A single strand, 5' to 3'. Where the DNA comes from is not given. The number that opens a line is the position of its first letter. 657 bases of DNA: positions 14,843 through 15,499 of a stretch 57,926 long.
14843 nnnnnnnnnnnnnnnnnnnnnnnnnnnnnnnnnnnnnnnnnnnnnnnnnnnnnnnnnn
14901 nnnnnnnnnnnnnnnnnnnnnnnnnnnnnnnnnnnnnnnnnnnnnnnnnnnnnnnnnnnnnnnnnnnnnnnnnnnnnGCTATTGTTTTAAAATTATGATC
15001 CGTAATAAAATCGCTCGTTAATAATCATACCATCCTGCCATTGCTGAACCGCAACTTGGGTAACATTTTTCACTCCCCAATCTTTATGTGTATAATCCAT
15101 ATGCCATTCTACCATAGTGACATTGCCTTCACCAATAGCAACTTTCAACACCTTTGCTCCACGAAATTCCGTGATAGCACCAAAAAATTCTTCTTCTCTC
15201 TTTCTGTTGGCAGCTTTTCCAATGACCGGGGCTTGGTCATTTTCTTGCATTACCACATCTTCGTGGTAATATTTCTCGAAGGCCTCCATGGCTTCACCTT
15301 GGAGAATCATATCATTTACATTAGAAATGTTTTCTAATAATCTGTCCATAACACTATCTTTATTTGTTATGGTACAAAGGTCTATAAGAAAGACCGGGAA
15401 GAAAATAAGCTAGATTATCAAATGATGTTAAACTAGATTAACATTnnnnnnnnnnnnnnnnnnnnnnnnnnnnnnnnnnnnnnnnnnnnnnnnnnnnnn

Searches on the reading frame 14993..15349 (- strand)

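Call 7: search_protein_families(library=pfam, proteins=[window:14993-15349:-], max_evalue=0.01)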
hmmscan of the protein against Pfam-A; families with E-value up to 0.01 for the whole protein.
window:14993-15349:- (118 aa): 3 families
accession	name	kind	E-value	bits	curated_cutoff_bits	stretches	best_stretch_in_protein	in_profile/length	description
PF20409.4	SnoaL_5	-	5.8e-10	40.1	24.1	1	13-116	12-118/118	SnoaL-like domain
PF12680.13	SnoaL_2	-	6.6e-08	33.5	27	1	18-110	10-100/102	SnoaL-like domain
PF07366.18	SnoaL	-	5.7e-06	26.6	28.4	1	15-89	10-82/126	SnoaL-like polyketide cyclase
